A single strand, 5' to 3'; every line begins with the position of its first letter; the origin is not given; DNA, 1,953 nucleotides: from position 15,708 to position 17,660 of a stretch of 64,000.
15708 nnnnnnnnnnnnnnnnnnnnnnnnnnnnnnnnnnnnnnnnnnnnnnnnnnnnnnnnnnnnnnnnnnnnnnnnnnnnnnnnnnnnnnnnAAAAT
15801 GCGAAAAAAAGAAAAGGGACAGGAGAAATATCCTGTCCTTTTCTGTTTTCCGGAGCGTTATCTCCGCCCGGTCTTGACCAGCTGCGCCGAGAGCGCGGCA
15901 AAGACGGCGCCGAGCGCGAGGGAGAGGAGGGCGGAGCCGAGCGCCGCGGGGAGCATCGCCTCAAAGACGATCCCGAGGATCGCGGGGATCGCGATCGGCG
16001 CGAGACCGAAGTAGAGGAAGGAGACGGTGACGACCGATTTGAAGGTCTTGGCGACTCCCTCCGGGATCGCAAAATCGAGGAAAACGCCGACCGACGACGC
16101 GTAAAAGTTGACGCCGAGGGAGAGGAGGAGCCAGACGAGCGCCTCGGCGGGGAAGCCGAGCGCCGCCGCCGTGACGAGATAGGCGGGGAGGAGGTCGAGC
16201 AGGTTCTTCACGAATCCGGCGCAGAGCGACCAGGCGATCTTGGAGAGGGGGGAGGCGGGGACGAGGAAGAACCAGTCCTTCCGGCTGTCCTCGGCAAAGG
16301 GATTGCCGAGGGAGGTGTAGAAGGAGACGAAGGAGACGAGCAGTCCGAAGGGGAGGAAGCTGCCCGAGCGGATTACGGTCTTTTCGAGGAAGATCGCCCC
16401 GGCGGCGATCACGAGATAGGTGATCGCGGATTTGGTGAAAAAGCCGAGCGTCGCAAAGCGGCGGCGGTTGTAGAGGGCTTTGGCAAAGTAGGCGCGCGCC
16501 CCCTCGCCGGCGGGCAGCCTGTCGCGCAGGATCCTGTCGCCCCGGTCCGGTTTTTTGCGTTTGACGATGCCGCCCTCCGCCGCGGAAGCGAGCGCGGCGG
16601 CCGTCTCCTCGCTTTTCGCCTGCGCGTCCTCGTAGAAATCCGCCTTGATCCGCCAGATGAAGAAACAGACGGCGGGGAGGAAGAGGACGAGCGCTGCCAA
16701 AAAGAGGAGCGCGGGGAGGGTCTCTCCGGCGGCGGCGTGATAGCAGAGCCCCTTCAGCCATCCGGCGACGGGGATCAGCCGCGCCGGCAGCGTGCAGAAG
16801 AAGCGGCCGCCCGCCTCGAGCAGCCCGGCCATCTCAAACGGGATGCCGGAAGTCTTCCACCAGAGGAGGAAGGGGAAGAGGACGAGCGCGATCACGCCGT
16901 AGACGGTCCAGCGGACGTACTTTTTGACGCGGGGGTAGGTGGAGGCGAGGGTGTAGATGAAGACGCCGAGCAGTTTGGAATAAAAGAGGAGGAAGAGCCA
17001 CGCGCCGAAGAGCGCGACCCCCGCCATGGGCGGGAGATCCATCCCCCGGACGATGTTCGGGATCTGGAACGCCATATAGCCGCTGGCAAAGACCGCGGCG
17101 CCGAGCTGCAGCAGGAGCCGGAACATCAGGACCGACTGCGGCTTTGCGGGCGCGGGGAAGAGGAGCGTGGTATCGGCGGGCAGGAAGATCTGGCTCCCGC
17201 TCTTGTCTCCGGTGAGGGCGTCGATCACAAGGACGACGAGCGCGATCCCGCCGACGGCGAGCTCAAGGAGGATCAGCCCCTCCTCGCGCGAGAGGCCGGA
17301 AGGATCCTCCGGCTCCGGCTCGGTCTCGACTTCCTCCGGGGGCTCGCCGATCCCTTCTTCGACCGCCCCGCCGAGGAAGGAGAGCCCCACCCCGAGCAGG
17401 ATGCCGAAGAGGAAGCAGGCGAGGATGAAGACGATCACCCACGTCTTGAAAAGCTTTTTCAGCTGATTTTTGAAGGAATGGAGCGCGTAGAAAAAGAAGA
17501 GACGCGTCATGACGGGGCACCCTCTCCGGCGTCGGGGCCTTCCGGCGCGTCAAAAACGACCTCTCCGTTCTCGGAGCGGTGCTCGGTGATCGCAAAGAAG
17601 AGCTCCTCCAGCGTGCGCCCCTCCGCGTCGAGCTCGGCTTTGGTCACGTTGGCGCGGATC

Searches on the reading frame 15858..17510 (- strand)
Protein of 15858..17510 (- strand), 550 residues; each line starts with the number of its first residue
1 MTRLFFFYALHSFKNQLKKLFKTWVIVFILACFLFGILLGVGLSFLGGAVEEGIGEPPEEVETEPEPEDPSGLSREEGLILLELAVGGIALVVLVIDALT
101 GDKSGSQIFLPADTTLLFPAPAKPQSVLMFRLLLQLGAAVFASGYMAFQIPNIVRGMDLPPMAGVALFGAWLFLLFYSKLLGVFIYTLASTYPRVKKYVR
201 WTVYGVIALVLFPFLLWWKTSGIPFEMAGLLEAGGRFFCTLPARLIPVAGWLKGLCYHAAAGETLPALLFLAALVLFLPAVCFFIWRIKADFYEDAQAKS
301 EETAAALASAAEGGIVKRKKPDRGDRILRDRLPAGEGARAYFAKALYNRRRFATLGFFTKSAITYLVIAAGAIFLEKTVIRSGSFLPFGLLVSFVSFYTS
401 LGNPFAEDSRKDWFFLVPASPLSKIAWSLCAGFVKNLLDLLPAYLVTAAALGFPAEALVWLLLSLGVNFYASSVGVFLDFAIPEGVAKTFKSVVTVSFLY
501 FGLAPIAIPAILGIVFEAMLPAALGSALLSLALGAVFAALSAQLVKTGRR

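Call 3: search_protein_families(library=pfam, proteins=[window:15858-17510:-], max_evalue=0.1)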
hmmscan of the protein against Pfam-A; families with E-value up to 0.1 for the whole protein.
window:15858-17510:- (550 aa): 1 family
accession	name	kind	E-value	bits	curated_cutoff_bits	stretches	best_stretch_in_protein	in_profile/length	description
PF16962.11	ABC_export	-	3e-78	264.1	29.7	1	4-544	3-526/531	Putative ABC exporter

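Call 4: search_protein_families(library=ncbifam, proteins=[window:15858-17510:-], max_evalue=0.1)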
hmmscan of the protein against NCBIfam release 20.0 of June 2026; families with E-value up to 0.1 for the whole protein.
window:15858-17510:- (550 aa): 0 families
